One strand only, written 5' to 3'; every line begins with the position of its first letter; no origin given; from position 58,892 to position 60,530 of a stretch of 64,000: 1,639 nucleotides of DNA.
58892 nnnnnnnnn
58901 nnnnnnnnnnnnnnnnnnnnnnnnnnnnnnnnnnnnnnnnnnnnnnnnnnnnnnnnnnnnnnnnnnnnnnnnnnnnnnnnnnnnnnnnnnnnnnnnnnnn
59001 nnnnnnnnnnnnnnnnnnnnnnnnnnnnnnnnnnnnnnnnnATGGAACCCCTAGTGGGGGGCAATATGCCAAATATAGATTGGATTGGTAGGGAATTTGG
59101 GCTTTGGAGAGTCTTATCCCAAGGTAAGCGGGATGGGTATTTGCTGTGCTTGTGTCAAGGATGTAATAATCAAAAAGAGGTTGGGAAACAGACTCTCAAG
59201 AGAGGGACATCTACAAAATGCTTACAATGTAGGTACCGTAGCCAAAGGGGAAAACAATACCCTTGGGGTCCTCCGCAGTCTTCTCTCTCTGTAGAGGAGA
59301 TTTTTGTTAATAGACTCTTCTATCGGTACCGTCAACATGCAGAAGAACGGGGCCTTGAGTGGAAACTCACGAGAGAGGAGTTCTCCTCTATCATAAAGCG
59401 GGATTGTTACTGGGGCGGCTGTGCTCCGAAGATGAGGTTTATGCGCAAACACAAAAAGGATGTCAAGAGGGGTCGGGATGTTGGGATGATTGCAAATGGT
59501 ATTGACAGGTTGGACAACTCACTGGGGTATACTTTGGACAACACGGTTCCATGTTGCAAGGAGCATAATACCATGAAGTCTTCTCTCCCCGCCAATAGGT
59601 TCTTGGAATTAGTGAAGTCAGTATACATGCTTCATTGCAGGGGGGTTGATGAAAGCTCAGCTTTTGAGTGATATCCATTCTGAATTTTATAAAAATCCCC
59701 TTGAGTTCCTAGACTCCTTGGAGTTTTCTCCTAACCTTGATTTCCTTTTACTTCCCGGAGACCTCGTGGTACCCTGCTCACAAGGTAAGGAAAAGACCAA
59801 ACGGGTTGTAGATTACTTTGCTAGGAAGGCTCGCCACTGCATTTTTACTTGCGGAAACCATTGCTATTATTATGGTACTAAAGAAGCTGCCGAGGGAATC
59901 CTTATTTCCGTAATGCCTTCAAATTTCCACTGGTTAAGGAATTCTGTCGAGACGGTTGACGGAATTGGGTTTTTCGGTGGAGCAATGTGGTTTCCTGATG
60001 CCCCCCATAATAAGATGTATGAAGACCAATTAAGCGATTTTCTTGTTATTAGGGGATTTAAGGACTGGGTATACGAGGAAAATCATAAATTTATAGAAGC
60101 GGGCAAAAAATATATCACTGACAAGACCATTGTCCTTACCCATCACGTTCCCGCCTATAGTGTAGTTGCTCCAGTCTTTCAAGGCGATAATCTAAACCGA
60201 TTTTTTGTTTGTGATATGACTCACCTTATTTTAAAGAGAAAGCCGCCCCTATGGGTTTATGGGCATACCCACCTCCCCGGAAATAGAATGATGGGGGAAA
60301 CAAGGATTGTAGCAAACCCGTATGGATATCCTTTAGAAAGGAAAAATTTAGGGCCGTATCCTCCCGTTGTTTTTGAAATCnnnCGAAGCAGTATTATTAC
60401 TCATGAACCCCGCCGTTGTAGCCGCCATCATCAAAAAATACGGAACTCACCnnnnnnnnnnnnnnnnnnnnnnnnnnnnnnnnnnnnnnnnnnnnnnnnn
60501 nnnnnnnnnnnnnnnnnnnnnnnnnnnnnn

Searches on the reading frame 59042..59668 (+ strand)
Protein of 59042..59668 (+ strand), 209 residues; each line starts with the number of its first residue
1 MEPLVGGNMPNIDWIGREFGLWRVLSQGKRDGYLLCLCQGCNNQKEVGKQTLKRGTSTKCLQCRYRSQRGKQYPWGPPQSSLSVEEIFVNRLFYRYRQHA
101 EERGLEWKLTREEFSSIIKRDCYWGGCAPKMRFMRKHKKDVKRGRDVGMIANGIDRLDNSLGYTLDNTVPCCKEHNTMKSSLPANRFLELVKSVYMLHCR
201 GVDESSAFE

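Call 3: search_protein_families(library=pfam, proteins=[window:59042-59668:+], max_evalue=1)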
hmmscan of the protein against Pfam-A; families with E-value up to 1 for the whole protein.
window:59042-59668:+ (209 aa): 1 family
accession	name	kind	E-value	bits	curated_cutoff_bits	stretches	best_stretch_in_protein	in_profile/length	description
PF01907.25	Ribosomal_L37e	-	0.79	10.3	27.6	0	26-76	6-49/53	Ribosomal protein L37e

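Call 7: search_protein_families(library=phrogs, proteins=[window:59042-59668:+], max_evalue=0.1)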
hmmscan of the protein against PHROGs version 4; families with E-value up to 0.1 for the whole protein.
window:59042-59668:+ (209 aa): 6 families
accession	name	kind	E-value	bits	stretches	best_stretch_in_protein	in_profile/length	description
phrog_3322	-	DNA, RNA and nucleotide metabolism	1.2e-14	55.5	1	88-194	51-148/162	endonuclease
phrog_1035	-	DNA, RNA and nucleotide metabolism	1e-13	52.8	1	37-201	65-232/271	endonuclease VII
phrog_3118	-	DNA, RNA and nucleotide metabolism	1.8e-09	38.4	1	93-182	18-99/287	HNH endonuclease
phrog_4592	-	moron, auxiliary metabolic gene and host takeover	4.3e-08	34.2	1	90-183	61-138/170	decoy of host sigma70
phrog_374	-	DNA, RNA and nucleotide metabolism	2.5e-06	27.5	1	7-71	190-257/617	HNH endonuclease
phrog_1400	-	moron, auxiliary metabolic gene and host takeover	0.0007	20.5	1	89-188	9-95/251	Srd anti-sigma factor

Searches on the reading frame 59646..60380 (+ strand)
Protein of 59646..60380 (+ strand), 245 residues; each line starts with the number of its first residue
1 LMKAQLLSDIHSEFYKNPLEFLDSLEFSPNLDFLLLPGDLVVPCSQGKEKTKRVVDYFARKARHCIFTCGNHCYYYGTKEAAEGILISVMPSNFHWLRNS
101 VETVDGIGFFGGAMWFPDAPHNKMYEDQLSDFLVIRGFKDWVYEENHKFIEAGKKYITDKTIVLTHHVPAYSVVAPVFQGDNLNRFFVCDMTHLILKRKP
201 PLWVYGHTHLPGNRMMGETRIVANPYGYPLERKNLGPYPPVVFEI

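Call 3: search_protein_families(library=pfam, proteins=[window:59646-60380:+], max_evalue=1)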
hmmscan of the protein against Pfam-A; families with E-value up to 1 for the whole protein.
window:59646-60380:+ (245 aa): 2 families
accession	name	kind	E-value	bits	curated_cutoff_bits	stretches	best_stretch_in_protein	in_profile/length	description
PF00149.33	Metallophos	-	1e-11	46.1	21.5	1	6-210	5-190/191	Calcineurin-like phosphoesterase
PF12850.12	Metallophos_2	-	0.00023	21.7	27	1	129-222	48-130/154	Calcineurin-like phosphoesterase superfamily domain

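Call 7: search_protein_families(library=phrogs, proteins=[window:59646-60380:+], max_evalue=0.1)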
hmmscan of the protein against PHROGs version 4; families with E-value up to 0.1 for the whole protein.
window:59646-60380:+ (245 aa): 1 family
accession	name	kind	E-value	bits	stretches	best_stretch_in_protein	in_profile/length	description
phrog_1649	-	other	1.3e-35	123.6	1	1-233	35-276/308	metallo-phosphoesterase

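Call 39: search_dna_similar(query=window:59646-60380:+, collection=phages, mode=protein, max_evalue=0.00001, max_rows=15)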
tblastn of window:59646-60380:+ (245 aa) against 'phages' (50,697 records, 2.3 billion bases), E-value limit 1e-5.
Records with a match: 187; places in all: 187; records where one place covers at least 80% of the query: 180.
Best place of each record, by identity: <60% 187.
By first word of the organism name: Vibrio 52; Escherichia 33; Rhizobium 19; Synechococcus 14; Salmonella 8; Erwinia 7; Brevundimonas 7; Caulobacter 6; Xanthomonas 5; Acinetobacter 5; and 14 more.
By host as written in the record: - 40; Escherichia coli 10; Synechococcus sp. MW02 8; Brevundimonas pondensis LVF1 6; Rhizobium leguminosarum 4; Salmonella enterica subsp. enterica serovar Typhimurium 4; Vibrio sp. 4; Vibrio parahaemolyticus 4; and 74 more.
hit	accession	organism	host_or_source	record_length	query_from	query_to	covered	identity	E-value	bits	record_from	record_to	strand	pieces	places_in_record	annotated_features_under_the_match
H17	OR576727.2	Myxococcus phage Mx1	Myxococcus sp.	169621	1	245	100%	30.4%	7e-29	119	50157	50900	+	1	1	calcineurin-like phosphoesterase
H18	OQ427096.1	Xanthomonas phage X1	Xanthomonas campestris pv. campestris ...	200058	1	240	98%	28.4%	8e-13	73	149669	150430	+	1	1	metallophosphoesterase | hypothetical protein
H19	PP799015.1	Acinetobacter phage AB1I1T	Acinetobacter baumannii (Acibaumc1)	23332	1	235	96%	28.6%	3e-22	100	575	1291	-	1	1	hypothetical protein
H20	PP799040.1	Acinetobacter phage AB2I3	Acinetobacter baumannii (Acibaumc2)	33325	1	235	96%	28.6%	3e-22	100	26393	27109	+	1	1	hypothetical protein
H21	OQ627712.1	Acinetobacter phage AB1I1M-1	Acinetobacter baumannii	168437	1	235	96%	28.6%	3e-22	100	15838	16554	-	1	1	bacterial metallophosphoesterase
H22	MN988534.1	Rhizobium phage RHph_N34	Rhizobium etli CFN42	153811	2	237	96%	28.1%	8e-18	88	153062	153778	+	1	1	putative metallophosphoesterase protein | putative GTP-binding protein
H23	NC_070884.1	Rhizobium phage RHph_N34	Rhizobium etli CFN42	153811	2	237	96%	28.1%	8e-18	88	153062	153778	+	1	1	metallo-phosphoesterase | GTP-binding domain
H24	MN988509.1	Rhizobium phage RHph_I46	Rhizobium phaseoli IE1004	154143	2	237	96%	28.1%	5e-17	86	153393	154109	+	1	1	putative metallophosphoesterase protein | putative GTP-binding protein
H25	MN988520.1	Rhizobium phage RHph_I9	Rhizobium sp. R635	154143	2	237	96%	28.1%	5e-17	86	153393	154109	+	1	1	putative metallophosphoesterase protein | putative GTP-binding protein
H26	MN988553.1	Rhizobium phage RHph_I34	Rhizobium etli CFN42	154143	2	237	96%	28.1%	5e-17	86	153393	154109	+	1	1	putative metallophosphoesterase protein | putative GTP-binding protein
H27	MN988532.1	Rhizobium phage RHph_I1_9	Rhizobium sp. I1_9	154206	2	237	96%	28.1%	5e-17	86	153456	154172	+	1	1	putative metallophosphoesterase protein | putative GTP-binding protein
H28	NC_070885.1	Rhizobium phage RHph_I1_9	Rhizobium sp. I1_9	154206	2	237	96%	28.1%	5e-17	86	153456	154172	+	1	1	metallo-phosphoesterase | GTP-binding domain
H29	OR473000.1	Synechococcus phage S-CREM2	Synechococcus sp. CRE1902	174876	2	238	97%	27.9%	8e-20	94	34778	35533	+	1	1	metallophosphoesterase | hypothetical protein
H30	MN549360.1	Rhizobium phage RL38J1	Rhizobium leguminosarum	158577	2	237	96%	27.8%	1e-14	79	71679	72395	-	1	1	putative phosphatase | hypothetical protein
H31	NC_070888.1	Rhizobium phage RL38J1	Rhizobium leguminosarum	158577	2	237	96%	27.8%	1e-14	79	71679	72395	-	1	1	metallo-phosphoesterase | GTP-binding domain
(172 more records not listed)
